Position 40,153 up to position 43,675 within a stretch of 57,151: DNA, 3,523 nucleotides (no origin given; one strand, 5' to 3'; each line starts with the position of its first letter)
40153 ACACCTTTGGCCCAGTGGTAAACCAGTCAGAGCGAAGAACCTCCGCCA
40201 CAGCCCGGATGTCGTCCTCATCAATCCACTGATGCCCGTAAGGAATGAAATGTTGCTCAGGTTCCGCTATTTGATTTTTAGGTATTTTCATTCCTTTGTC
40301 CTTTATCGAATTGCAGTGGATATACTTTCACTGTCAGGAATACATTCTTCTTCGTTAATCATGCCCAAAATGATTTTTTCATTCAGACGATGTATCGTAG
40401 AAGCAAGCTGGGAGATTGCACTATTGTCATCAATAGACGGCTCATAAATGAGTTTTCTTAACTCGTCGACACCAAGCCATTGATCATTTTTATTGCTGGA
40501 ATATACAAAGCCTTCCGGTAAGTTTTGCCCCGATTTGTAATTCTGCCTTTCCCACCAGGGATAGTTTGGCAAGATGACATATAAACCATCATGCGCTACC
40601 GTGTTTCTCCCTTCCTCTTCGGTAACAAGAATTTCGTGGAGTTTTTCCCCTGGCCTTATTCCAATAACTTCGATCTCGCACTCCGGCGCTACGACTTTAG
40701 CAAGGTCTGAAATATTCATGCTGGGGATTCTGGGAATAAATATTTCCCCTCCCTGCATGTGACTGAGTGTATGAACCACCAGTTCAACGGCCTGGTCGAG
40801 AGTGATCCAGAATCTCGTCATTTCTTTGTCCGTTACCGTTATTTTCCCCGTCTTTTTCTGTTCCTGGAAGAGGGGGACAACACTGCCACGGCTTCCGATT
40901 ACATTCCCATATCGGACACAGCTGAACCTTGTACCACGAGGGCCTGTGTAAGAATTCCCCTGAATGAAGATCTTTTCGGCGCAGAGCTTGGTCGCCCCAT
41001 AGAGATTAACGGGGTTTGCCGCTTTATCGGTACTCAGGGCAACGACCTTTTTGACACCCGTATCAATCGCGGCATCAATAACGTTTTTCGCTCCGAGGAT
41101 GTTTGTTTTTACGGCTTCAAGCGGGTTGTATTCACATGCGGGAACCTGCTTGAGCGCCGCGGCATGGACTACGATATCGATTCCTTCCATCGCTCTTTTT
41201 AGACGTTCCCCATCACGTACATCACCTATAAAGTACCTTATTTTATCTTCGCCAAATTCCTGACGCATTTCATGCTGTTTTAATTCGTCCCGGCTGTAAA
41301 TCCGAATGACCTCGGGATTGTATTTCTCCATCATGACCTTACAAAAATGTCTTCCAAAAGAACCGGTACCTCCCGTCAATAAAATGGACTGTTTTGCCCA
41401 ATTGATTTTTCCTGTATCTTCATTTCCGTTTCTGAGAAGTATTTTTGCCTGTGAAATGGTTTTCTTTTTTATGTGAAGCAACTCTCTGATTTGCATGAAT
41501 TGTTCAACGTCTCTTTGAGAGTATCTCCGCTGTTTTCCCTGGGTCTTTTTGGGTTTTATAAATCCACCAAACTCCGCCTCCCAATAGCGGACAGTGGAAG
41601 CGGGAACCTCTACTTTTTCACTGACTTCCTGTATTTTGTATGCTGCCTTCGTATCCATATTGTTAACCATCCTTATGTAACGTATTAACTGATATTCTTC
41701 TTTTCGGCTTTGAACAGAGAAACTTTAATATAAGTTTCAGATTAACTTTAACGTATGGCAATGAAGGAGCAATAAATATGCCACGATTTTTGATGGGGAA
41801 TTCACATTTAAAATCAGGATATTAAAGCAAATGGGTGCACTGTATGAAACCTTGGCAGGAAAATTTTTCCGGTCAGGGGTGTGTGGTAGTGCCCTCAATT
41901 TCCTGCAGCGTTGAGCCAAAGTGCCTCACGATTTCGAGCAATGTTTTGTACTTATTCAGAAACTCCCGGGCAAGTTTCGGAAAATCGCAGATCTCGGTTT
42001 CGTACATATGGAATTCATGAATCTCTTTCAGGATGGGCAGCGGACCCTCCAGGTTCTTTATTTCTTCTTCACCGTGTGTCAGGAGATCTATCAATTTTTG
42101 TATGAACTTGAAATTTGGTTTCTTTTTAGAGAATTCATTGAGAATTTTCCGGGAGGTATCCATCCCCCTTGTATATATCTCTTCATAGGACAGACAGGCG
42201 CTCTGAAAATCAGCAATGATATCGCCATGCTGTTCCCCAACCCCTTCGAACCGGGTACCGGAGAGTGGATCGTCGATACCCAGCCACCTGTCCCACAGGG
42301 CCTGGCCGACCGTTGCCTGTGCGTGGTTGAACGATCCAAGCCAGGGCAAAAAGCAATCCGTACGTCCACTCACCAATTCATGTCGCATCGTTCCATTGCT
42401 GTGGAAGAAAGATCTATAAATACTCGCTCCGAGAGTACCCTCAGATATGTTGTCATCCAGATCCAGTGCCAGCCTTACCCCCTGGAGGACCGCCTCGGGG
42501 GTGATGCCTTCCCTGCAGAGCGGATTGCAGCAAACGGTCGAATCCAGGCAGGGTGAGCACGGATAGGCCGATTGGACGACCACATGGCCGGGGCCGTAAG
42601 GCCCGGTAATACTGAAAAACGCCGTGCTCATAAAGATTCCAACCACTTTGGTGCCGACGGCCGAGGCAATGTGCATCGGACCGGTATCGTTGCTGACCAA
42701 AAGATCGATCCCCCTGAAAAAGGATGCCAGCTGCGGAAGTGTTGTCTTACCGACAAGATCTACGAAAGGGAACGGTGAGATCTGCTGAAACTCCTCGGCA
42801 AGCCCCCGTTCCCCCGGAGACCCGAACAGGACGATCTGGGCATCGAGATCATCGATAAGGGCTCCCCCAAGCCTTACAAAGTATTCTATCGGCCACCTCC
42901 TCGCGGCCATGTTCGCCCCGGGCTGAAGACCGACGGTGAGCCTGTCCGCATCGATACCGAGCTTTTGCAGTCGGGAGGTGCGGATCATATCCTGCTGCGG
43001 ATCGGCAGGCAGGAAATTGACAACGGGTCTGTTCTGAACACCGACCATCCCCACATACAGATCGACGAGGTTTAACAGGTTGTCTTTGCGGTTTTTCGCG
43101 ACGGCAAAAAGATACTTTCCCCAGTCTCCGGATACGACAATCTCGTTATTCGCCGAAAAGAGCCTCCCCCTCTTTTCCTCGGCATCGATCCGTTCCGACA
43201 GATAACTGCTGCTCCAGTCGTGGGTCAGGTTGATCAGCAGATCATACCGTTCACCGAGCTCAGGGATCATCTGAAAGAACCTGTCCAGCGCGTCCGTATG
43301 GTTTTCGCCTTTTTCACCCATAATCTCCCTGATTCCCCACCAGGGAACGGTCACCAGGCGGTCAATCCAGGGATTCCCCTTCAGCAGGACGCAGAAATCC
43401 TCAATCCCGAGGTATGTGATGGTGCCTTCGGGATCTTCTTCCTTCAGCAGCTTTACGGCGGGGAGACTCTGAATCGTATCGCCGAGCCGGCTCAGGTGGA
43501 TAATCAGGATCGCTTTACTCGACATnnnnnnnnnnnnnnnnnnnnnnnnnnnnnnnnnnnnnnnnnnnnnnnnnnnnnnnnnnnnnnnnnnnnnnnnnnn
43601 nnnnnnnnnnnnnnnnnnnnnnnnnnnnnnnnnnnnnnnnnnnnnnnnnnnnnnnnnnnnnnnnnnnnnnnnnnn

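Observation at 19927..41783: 22 tightly packed genes form a ~22-kb pseudaminic-acid type flagellin glycosylation island abutting the flagellin gene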

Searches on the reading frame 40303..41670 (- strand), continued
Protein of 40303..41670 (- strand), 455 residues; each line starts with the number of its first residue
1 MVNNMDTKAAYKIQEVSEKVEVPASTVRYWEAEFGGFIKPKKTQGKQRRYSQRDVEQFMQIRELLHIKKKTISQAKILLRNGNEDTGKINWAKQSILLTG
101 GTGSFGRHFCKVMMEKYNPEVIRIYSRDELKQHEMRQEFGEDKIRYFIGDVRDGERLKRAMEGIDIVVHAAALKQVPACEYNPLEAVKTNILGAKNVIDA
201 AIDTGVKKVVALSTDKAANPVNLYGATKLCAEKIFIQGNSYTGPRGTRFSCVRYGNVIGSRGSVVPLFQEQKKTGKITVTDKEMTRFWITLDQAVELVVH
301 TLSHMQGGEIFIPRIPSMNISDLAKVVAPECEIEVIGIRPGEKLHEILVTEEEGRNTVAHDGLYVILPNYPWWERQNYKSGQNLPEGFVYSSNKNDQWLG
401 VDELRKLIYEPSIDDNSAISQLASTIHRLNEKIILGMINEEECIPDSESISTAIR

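Call 52: find_encoding_contigs(protein=P0148, flank=10000, max_places=1)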
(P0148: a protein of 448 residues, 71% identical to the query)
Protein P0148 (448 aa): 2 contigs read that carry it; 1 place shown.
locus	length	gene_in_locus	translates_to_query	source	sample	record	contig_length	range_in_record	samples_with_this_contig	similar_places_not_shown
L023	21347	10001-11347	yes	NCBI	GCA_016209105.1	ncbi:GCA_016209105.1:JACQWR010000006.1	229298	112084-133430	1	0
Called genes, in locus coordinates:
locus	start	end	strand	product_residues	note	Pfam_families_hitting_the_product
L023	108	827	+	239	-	PF00460:Flg_bb_rod (weak), PF22692:LlgE_F_G_D1, PF06429:Flg_bbr_C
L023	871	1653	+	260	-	PF00460:Flg_bb_rod, PF22692:LlgE_F_G_D1, PF06429:Flg_bbr_C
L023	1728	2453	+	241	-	PF13144:ChapFlgA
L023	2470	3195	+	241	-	PF02107:FlgH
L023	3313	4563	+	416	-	PF02119:FlgI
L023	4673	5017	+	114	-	PF10135:Rod-binding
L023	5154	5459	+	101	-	PF04316:FlgM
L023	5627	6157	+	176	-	PF05130:FlgN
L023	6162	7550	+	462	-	PF00460:Flg_bb_rod (weak), PF22638:FlgK_D1, PF06429:Flg_bbr_C (weak)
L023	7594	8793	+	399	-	PF00669:Flagellin_N, PF00700:Flagellin_C (weak)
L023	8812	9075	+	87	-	PF02599:CsrA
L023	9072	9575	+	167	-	PF02623:FliW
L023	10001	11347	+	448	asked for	PF00376:MerR, PF13411:MerR_1, PF05368:NmrA, PF01073:3Beta_HSD, PF01370:Epimerase, PF02719:Polysacc_synt_2, PF04321:RmlD_sub_bind, PF13460:NAD_binding_10, +2 more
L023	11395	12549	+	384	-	PF01041:DegT_DnrJ_EryC1, PF00155:Aminotran_1_2 (weak), PF01212:Beta_elim_lyase (faint)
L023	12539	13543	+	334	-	PF01408:GFO_IDH_MocA, PF02894:GFO_IDH_MocA_C, PF22725:GFO_IDH_MocA_C3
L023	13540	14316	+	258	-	PF02348:CTP_transf_3, PF12804:NTP_transf_3 (weak)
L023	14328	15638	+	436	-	PF00202:Aminotran_3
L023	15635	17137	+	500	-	PF04101:Glyco_tran_28_C, PF13302:Acetyltransf_3, PF00583:Acetyltransf_1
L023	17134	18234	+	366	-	PF03102:NeuB, PF08666:SAF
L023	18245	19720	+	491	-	PF02310:B12-binding, PF19864:Radical_SAM_N2 (faint), PF04055:Radical_SAM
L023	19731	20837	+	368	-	PF13480:Acetyltransf_6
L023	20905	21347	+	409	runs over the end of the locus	PF01075:Glyco_transf_9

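Call 53: find_encoding_contigs(protein=P0209, flank=10000, max_places=1)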
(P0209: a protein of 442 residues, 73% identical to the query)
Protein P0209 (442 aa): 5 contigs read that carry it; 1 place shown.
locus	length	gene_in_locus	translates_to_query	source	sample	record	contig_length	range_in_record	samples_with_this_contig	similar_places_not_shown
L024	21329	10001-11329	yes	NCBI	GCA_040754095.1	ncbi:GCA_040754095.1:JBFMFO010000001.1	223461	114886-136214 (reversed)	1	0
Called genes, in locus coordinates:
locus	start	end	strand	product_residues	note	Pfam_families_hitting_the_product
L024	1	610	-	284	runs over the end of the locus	PF02754:CCG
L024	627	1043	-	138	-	PF13183:Fer4_8, PF13187:Fer4_9 (weak), PF13534:Fer4_17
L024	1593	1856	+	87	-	PF02604:PhdYeFM_antitox (weak)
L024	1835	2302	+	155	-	-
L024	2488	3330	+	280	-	-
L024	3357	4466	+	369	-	PF01041:DegT_DnrJ_EryC1, PF00155:Aminotran_1_2 (weak)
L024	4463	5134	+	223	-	PF13302:Acetyltransf_3, PF13420:Acetyltransf_4, PF00583:Acetyltransf_1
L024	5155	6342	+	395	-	PF01075:Glyco_transf_9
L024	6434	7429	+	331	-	PF13524:Glyco_trans_1_2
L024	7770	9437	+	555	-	PF01075:Glyco_transf_9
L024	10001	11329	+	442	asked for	PF00376:MerR, PF13411:MerR_1, PF01073:3Beta_HSD, PF01370:Epimerase, PF02719:Polysacc_synt_2, PF04321:RmlD_sub_bind, PF05368:NmrA, PF13460:NAD_binding_10, +3 more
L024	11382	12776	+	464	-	PF00155:Aminotran_1_2 (weak), PF01041:DegT_DnrJ_EryC1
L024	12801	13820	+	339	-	PF01408:GFO_IDH_MocA, PF03807:F420_oxidored (weak), PF22725:GFO_IDH_MocA_C3, PF02894:GFO_IDH_MocA_C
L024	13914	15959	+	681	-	PF02348:CTP_transf_3, PF12804:NTP_transf_3, PF00202:Aminotran_3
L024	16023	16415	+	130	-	PF13366:PDDEXK_3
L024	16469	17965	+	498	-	PF04101:Glyco_tran_28_C, PF00583:Acetyltransf_1, PF13302:Acetyltransf_3, PF13508:Acetyltransf_7 (faint)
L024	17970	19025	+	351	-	PF03102:NeuB, PF08666:SAF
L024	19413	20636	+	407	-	-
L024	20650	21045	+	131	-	PF13366:PDDEXK_3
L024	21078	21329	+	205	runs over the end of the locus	PF00117:GATase, PF01174:SNO (weak), PF07685:GATase_3 (faint), PF07722:Peptidase_C26 (weak)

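Call 54: find_encoding_contigs(protein=P0128, flank=10000, max_places=1)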
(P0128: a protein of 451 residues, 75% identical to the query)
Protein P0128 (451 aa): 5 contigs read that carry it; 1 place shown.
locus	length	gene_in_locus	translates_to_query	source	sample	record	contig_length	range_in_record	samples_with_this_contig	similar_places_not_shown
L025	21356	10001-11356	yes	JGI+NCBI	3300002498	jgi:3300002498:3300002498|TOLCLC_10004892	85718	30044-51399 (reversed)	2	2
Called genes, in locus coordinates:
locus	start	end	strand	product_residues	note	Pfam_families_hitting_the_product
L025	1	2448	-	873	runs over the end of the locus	PF00072:Response_reg, PF08448:PAS_4, PF00989:PAS (weak), PF13188:PAS_8 (weak), PF13426:PAS_9 (weak), PF08447:PAS_3 (weak), PF02518:HATPase_c, PF00072:Response_reg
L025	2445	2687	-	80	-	-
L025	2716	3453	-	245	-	PF13406:SLT_2 (faint), PF01464:SLT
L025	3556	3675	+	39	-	-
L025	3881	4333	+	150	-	-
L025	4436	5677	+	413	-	PF01075:Glyco_transf_9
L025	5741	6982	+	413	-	-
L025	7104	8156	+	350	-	PF13524:Glyco_trans_1_2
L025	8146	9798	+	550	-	PF01075:Glyco_transf_9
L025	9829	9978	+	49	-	-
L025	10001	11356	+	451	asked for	PF13411:MerR_1, PF01073:3Beta_HSD, PF01370:Epimerase, PF02719:Polysacc_synt_2, PF04321:RmlD_sub_bind, PF05368:NmrA, PF13460:NAD_binding_10, PF16363:GDP_Man_Dehyd, +2 more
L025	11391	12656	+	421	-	PF01041:DegT_DnrJ_EryC1, PF00155:Aminotran_1_2, PF01053:Cys_Met_Meta_PP (weak)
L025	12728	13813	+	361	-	PF04101:Glyco_tran_28_C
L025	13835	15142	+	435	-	PF01041:DegT_DnrJ_EryC1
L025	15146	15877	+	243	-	PF00551:Formyl_trans_N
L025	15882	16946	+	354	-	PF03102:NeuB, PF08666:SAF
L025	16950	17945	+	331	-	PF21360:PylC-like_N, PF02655:ATP-grasp_3, PF07478:Dala_Dala_lig_C (weak), PF13535:ATP-grasp_4 (faint), PF15632:ATPgrasp_Ter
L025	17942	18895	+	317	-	PF01073:3Beta_HSD, PF01370:Epimerase, PF13460:NAD_binding_10, PF16363:GDP_Man_Dehyd, PF04321:RmlD_sub_bind, PF07993:NAD_binding_4 (weak)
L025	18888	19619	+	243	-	PF05711:TylF, PF13578:Methyltransf_24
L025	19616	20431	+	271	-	PF00459:Inositol_P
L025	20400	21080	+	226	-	PF02585:PIG-L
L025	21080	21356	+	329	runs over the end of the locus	PF01408:GFO_IDH_MocA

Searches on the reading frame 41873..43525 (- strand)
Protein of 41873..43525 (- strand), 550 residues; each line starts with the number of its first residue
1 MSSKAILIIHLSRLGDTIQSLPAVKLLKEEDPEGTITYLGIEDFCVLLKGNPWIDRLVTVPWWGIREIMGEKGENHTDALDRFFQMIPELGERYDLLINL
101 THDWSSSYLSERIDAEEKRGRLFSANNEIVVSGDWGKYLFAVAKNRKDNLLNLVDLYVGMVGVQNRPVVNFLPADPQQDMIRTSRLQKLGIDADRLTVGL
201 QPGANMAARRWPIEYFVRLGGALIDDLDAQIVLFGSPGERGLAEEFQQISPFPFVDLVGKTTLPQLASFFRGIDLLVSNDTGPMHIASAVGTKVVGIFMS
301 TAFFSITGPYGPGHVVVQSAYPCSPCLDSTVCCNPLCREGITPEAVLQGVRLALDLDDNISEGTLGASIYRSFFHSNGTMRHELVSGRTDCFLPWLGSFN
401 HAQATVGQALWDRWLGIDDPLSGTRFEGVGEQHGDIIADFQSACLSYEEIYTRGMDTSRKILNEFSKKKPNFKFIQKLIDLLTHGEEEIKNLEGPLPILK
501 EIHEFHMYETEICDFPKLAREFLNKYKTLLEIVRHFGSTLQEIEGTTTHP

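Call 10: search_protein_families(library=pfam, proteins=[window:41873-43525:-], max_evalue=0.001)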
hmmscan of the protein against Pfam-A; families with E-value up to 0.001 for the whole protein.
window:41873-43525:- (550 aa): 1 family
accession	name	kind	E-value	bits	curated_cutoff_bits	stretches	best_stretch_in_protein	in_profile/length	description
PF01075.23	Glyco_transf_9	-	1.3e-31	110.3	22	1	89-330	7-240/247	Glycosyltransferase family 9 (heptosyltransferase)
